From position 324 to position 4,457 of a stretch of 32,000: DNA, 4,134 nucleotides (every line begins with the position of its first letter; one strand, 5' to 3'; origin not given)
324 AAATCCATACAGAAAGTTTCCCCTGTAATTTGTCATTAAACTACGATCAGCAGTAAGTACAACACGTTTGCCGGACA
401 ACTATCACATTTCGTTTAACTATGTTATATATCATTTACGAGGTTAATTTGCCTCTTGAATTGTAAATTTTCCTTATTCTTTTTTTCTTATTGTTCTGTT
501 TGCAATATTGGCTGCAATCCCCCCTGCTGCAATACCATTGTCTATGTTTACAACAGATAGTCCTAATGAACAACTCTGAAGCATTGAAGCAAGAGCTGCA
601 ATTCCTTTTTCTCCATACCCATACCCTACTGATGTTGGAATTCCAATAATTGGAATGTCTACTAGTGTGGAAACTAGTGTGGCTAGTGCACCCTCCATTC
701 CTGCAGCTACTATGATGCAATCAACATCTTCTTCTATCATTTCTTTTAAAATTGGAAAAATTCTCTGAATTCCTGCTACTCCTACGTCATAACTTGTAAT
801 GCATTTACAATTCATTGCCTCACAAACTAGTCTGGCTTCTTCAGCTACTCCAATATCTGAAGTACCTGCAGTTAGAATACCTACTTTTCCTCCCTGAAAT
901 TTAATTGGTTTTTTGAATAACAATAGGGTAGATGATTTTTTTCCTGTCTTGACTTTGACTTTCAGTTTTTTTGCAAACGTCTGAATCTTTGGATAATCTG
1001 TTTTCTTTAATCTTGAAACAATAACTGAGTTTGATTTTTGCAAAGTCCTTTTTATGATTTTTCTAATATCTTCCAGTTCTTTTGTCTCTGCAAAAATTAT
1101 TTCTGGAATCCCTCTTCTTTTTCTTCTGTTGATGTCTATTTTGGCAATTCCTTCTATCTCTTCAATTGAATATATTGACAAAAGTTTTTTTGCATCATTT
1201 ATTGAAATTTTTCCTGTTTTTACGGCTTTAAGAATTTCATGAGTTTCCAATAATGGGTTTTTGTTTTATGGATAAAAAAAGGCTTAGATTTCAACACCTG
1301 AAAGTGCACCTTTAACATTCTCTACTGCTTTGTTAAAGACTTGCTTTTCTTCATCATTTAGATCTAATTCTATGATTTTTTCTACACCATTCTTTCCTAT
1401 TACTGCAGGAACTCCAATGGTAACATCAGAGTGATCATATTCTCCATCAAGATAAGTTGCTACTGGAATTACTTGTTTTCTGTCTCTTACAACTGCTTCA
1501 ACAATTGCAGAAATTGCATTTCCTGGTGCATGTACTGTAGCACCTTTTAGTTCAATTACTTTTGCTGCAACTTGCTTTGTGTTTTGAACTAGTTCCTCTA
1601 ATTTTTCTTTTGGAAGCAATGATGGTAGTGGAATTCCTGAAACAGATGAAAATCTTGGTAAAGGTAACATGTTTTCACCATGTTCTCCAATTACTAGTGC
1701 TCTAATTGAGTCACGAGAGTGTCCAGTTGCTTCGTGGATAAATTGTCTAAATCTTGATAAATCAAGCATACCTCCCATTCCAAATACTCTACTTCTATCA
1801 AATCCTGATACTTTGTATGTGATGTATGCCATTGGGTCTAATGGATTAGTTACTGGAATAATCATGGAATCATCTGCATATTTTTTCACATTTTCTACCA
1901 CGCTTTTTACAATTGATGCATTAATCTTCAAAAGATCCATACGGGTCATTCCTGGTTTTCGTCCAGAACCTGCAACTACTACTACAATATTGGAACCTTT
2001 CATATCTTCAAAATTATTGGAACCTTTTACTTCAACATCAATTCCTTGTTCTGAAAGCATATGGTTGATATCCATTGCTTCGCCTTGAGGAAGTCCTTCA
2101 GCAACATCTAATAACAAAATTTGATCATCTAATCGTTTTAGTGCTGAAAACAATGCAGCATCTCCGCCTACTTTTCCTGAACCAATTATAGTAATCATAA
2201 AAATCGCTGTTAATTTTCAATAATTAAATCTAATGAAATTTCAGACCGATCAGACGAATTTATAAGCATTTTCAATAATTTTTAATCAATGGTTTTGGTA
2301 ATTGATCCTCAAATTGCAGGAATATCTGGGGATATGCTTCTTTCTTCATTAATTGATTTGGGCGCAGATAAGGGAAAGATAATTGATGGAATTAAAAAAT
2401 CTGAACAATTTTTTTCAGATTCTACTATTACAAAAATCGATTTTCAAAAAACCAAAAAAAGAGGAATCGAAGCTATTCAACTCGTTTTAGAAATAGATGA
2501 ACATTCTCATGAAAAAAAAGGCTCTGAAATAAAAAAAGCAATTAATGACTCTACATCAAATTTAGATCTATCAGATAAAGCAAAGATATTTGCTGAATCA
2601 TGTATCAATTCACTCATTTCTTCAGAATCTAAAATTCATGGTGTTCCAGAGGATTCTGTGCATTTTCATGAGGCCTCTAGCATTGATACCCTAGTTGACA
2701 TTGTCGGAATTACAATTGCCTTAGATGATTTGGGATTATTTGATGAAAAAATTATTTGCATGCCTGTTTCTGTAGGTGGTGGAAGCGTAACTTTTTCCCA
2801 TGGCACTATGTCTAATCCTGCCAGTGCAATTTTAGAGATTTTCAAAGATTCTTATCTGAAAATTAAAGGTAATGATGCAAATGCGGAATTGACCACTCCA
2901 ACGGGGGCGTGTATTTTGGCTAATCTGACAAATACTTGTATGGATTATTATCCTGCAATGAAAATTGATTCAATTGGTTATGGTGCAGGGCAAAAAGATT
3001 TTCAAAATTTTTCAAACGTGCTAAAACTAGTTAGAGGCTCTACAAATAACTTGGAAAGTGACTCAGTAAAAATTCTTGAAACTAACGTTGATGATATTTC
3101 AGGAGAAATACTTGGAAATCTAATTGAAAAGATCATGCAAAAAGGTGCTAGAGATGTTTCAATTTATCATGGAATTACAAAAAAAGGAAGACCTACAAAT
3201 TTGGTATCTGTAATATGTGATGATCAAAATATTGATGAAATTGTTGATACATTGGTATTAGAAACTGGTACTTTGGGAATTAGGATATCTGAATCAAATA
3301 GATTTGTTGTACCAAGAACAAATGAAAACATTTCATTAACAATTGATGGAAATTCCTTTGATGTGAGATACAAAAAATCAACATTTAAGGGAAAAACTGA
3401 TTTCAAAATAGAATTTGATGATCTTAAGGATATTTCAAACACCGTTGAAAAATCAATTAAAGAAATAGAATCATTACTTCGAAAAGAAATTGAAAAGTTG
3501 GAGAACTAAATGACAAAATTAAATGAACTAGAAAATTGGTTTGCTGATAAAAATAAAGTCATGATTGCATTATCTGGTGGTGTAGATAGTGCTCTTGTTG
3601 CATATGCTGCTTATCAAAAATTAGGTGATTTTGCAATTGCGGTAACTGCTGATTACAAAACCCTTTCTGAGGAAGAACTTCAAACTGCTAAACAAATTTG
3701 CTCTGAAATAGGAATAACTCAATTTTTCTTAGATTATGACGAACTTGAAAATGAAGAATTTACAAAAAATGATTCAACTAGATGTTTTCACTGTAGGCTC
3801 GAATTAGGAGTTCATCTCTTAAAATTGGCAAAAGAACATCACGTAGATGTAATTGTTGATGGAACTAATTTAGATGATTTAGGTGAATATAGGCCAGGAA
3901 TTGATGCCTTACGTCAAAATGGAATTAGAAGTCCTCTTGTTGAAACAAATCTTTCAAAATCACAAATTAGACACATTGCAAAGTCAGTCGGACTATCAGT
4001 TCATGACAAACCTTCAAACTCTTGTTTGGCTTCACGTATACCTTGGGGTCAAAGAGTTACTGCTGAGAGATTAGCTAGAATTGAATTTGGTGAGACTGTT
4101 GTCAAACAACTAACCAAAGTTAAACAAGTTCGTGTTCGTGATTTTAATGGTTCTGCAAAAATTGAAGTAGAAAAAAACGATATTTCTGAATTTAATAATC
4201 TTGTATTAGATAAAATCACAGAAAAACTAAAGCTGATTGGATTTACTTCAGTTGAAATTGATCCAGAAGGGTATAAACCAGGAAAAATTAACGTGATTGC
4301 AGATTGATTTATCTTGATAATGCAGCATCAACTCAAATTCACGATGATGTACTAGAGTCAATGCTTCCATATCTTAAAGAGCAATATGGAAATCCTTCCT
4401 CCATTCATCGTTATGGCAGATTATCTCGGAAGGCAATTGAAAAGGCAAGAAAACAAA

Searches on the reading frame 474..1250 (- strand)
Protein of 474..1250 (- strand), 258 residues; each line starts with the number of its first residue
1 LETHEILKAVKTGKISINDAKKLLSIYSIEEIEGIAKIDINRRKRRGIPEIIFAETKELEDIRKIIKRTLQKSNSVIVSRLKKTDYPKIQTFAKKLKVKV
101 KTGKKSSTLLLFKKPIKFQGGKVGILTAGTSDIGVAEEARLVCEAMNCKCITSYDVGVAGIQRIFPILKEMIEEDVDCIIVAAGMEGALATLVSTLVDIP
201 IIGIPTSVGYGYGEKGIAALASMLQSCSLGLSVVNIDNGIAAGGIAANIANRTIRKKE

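Call 56: search_protein_families(library=ncbifam, proteins=[window:474-1250:-], max_evalue=0.00001)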
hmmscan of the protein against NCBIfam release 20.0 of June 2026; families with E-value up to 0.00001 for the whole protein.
window:474-1250:- (258 aa): 2 families
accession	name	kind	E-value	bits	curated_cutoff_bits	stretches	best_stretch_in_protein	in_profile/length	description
NF033503.1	LarB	equivalog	7.1e-74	248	175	1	38-251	1-208/209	nickel pincer cofactor biosynthesis protein LarB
TIGR01162.1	purE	equivalog_domain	7.8e-09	35.2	149.6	1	123-249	1-125/156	5-(carboxyamino)imidazole ribonucleotide mutase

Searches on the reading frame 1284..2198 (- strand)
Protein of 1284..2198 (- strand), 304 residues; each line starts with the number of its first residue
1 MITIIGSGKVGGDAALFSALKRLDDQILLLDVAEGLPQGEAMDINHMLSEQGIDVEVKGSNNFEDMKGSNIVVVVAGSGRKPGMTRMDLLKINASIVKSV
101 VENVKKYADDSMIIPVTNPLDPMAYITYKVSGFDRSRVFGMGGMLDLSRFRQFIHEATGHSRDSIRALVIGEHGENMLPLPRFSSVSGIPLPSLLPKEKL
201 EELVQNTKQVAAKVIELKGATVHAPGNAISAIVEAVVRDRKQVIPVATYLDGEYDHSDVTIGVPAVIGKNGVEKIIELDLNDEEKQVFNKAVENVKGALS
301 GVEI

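Call 56: search_protein_families(library=ncbifam, proteins=[window:1284-2198:-], max_evalue=0.00001)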
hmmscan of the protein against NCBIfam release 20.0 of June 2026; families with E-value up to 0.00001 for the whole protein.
window:1284-2198:- (304 aa): 10 families
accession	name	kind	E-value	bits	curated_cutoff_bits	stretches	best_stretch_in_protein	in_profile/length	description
NF004863.0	PRK06223.1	subfamily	6.6e-115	383.5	283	1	2-301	6-306/313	malate dehydrogenase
TIGR01763.1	MalateDH_bact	equivalog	8.1e-95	317.5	351.85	1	2-299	4-302/305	malate dehydrogenase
TIGR01771.1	L-LDH-NAD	equivalog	9.8e-80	268.1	303.55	1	4-296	1-298/299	L-lactate dehydrogenase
NF000824.0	PRK00066.1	subfamily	8.1e-76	255.3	339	1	2-300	9-312/316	L-lactate dehydrogenase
NF041314.1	Malate_DH_Halo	equivalog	4.9e-58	196.7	550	1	4-296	6-297/304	malate dehydrogenase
TIGR01772.1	MDH_euk_gproteo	equivalog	7.5e-35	120.7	273.05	1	2-297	2-302/313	malate dehydrogenase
NF003916.0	PRK05442.1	equivalog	1.9e-20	73.1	271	1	37-297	51-318/328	malate dehydrogenase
TIGR01759.1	MalateDH-SF1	subfamily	1.4e-18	67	345.65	1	60-294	71-319/327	malate dehydrogenase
TIGR01758.1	MDH_euk_cyt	equivalog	1.2e-09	38.1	470.4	1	57-293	64-313/324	malate dehydrogenase, NAD-dependent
TIGR01756.1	LDH_protist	equivalog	2.1e-08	33.7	486.25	1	56-179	48-173/313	lactate dehydrogenase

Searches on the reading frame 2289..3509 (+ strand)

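Call 56: search_protein_families(library=ncbifam, proteins=[window:2289-3509:+], max_evalue=0.00001)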
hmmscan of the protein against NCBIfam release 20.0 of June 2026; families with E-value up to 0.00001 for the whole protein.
window:2289-3509:+ (406 aa): 2 families
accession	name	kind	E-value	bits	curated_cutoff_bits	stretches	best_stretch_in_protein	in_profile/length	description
TIGR00299.2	nickel_LarC1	equivalog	8.9e-48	162.1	90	1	80-248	5-164/165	nickel pincer cofactor biosynthesis protein LarC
NF052512.1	nickel_LarC2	equivalog_domain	4.4e-31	107.4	50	1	261-380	2-118/118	nickel pincer cofactor biosynthesis protein LarC2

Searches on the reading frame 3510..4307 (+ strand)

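Call 56: search_protein_families(library=ncbifam, proteins=[window:3510-4307:+], max_evalue=0.00001)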
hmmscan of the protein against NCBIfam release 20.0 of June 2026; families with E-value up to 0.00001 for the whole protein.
window:3510-4307:+ (265 aa): 11 families
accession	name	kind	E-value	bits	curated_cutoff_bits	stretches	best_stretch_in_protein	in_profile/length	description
TIGR00268.2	TIGR00268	equivalog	3.6e-78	262.4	150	1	3-261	2-259/259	ATP-dependent sacrificial sulfur transferase LarE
TIGR00364.1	TIGR00364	equivalog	1.2e-09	38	150.3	1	19-81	3-64/201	7-cyano-7-deazaguanine synthase QueC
NF049949.1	tRNAsynTtuAPyrococ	equivalog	1.7e-09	37.3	450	1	11-123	44-159/292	tRNA-5-methyluridine(54) 2-sulfurtransferase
NF010587.0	PRK13980.1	equivalog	1.8e-09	37.2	255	1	12-79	29-97/267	NAD+ synthase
NF001138.1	PRK00143.1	equivalog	2.7e-08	33.1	284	0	16-78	1-70/345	tRNA 2-thiouridine(34) synthase MnmA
TIGR02432.1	lysidine_TilS_N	equivalog_domain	1e-07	32.1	93.6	1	16-126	1-114/189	tRNA lysidine(34) synthetase TilS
TIGR00552.1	nadE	equivalog_domain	4.1e-07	29.5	63.65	1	14-81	22-91/251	NAD(+) synthase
TIGR03573.1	WbuX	subfamily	1.1e-06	28.3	203.2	1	3-125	45-176/344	N-acetyl sugar amidotransferase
NF010588.0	PRK13981.1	equivalog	3.6e-06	25.7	479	1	15-74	286-346/546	NAD+ synthase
TIGR00884.1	guaA_Cterm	equivalog_domain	4.1e-06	26.3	338.75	0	7-78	10-81/310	glutamine-hydrolyzing GMP synthase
TIGR00420.1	trmU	equivalog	9e-06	24.8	236.95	0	16-76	2-71/351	tRNA 2-thiouridine(34) synthase MnmA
